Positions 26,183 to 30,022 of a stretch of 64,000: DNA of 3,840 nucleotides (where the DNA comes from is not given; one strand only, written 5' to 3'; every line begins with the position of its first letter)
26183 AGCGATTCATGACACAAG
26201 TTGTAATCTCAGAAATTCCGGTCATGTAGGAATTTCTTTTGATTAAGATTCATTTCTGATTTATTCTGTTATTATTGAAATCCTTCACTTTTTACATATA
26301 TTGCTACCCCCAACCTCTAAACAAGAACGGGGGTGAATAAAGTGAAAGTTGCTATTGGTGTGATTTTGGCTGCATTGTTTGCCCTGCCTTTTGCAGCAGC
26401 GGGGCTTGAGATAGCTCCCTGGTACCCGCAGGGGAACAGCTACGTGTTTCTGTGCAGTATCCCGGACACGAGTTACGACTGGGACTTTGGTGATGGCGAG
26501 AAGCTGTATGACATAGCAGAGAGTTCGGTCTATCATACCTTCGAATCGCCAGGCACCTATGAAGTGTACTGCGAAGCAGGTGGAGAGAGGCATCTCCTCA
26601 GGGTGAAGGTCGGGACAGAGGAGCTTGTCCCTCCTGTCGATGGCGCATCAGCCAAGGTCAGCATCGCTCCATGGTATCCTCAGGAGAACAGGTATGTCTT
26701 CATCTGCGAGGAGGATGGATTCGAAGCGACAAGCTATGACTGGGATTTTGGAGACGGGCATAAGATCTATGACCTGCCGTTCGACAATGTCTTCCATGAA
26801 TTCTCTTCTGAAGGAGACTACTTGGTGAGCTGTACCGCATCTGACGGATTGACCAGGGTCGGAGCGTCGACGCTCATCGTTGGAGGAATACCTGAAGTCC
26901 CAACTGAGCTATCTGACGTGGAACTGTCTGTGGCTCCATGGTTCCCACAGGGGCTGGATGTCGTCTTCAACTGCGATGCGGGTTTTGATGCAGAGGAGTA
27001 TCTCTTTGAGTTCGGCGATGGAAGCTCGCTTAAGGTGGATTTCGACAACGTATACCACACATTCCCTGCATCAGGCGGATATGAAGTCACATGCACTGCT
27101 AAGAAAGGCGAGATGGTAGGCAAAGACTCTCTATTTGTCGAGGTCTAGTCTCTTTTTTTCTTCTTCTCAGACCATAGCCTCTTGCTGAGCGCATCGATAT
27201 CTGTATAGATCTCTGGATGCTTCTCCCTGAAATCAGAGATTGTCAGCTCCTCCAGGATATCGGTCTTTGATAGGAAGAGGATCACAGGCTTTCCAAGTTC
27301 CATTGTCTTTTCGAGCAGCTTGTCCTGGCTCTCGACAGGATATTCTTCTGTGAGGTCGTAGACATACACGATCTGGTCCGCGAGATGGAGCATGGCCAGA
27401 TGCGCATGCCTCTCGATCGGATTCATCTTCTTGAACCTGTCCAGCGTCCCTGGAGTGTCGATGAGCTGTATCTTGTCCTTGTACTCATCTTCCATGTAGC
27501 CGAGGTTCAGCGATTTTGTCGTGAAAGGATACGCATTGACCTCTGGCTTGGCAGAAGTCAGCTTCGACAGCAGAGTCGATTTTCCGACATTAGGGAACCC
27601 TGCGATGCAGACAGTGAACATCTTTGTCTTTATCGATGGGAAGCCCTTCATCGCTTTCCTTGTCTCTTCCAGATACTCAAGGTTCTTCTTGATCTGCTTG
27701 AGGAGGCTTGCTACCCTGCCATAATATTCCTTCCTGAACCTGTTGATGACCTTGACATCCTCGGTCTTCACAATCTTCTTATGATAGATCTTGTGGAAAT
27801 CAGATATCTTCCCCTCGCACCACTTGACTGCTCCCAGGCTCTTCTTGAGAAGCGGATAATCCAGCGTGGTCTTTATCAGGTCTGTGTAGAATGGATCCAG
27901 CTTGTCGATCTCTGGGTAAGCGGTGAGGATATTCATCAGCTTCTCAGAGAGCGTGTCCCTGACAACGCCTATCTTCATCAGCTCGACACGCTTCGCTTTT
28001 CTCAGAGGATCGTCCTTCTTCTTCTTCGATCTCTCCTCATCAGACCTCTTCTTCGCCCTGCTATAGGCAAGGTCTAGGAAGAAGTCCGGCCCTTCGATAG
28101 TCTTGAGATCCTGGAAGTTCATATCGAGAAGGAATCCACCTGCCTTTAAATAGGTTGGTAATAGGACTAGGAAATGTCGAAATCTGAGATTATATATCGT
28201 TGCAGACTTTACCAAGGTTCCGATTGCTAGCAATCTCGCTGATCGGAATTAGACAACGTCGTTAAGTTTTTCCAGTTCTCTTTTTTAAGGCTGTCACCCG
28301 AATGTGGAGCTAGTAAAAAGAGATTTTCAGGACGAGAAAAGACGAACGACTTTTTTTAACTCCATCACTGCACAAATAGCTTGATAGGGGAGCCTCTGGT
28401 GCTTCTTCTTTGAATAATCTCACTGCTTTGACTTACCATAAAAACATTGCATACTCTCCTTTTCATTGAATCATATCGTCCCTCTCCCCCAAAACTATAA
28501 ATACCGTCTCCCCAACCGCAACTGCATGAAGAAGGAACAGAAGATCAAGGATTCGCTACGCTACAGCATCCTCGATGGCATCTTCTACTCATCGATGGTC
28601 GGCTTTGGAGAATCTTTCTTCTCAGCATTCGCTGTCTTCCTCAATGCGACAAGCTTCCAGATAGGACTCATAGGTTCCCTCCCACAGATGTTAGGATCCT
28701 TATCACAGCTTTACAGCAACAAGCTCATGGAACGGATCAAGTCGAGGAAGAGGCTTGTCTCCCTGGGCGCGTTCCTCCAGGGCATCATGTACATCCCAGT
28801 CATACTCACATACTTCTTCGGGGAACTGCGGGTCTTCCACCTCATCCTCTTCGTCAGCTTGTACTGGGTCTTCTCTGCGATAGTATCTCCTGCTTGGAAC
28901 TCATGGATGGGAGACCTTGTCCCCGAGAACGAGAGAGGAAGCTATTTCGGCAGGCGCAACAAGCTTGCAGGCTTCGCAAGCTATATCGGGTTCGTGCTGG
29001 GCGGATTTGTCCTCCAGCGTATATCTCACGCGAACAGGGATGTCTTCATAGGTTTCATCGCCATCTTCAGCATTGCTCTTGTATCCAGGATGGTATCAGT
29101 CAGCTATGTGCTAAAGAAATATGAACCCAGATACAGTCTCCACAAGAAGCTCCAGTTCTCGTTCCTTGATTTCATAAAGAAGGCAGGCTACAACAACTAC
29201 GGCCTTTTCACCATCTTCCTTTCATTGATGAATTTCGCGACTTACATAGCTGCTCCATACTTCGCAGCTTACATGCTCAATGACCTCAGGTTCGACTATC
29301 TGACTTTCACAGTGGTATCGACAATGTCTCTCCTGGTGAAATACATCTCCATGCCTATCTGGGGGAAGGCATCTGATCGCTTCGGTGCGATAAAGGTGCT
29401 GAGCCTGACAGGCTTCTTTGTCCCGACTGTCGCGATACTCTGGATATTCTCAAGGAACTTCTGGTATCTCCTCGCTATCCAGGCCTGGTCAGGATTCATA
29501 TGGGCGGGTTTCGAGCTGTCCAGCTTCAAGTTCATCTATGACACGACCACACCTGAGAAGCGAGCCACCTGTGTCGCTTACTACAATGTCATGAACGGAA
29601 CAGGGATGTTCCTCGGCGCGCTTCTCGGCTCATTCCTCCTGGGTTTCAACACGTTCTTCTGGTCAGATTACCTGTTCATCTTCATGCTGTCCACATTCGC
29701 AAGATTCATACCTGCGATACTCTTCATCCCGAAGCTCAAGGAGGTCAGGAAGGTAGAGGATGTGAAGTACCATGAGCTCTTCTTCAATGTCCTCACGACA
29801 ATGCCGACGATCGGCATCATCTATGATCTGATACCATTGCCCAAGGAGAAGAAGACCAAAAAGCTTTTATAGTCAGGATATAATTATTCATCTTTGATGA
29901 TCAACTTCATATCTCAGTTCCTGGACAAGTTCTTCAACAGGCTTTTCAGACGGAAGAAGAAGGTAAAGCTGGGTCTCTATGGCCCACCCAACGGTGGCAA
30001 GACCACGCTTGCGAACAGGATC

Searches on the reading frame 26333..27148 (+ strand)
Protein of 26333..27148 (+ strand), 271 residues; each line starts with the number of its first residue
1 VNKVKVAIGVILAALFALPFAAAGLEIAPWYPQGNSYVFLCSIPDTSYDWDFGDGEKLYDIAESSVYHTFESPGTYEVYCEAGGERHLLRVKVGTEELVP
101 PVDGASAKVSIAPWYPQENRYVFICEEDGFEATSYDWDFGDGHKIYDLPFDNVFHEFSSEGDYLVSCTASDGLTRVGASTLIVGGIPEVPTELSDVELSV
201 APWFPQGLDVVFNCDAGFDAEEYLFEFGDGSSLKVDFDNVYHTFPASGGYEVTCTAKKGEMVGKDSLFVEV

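Call 31: search_protein_families(library=ncbifam, proteins=[window:26333-27148:+], max_evalue=0.01)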
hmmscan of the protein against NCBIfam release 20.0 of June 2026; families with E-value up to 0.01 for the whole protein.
window:26333-27148:+ (271 aa): 2 families
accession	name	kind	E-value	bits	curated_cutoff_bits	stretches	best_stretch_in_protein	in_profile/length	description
TIGR00864.1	PCC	subfamily_domain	6.4e-12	42.7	1861.4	2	124-269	1330-1470/2700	polycystin cation channel protein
TIGR02656.1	cyanin_plasto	equivalog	0.00097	19.5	87.85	0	56-81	60-85/99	plastocyanin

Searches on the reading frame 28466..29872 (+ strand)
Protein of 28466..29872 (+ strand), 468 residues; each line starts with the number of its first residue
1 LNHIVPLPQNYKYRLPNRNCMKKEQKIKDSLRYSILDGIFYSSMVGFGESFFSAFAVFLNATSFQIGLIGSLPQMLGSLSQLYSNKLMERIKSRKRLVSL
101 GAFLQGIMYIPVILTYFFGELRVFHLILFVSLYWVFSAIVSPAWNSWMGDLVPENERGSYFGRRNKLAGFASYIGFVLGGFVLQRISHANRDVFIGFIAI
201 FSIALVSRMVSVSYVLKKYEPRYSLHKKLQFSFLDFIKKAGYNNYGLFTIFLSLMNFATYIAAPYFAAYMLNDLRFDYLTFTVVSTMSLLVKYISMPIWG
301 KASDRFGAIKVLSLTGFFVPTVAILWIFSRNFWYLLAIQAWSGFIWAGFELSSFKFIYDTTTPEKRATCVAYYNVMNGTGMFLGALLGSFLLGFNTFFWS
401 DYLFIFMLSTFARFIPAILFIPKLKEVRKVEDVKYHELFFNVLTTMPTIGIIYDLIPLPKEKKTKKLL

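Call 31: search_protein_families(library=ncbifam, proteins=[window:28466-29872:+], max_evalue=0.01)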
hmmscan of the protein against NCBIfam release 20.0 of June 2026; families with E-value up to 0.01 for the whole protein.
window:28466-29872:+ (468 aa): 14 families
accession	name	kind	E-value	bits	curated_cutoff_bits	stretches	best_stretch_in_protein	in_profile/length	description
TIGR00880.1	2_A_01_02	superfamily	3.6e-11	43.3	131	2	292-421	11-138/141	multidrug resistance protein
NF012177.1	tet_MFS_42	exception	4e-10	39.5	850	1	282-421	39-171/411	tetracycline efflux MFS transporter Tet(42)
NF012174.0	tet_MFS_A_B_C_D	equivalog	3.3e-09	36.1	475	1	283-431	44-188/382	Tet(A)/Tet(B)/Tet(C) family tetracycline efflux MFS transporter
NF047396.1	MFS_flip_LtaA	equivalog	6.7e-07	28.7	450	1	78-207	258-384/394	lipoteichoic acid biosynthesis MFS flippase LtaA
NF045684.1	tet_MFS_65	exception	9e-07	28.4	800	1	285-397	41-152/383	tetracycline efflux MFS transporter Tet(65)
TIGR00898.1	2A0119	subfamily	3e-06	26.3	550.75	1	295-415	142-257/506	cation transport protein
NF008650.1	PRK11646.1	equivalog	2.5e-05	23.5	469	0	257-417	24-187/400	multidrug efflux MFS transporter MdtH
TIGR00900.1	2A0121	subfamily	9e-05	22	319.6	1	59-186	241-363/364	H+ Antiporter protein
NF012190.1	tet_MFS_B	exception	9.1e-05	21.6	850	1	281-453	43-217/400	tetracycline efflux MFS transporter Tet(B)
NF012193.0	tet_MFS_A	exception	0.00029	19.9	840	1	282-396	45-158/394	tetracycline efflux MFS transporter Tet(A)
NF000049.1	tet_MFS_40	exception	0.00036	19.8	800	1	79-206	271-398/406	tetracycline efflux MFS transporter Tet(40)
TIGR00881.1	2A0104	subfamily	0.0004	19.5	407.75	0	283-426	34-173/379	phosphoglycerate transporter protein PgtP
NF012191.0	tet_MFS_C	exception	0.00071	18.6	850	1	281-391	45-154/396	tetracycline efflux MFS transporter Tet(C)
NF006386.0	PRK08633.1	equivalog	0.0028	15.4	1221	1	93-423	75-412/1147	acyl-[ACP]--phospholipid O-acyltransferase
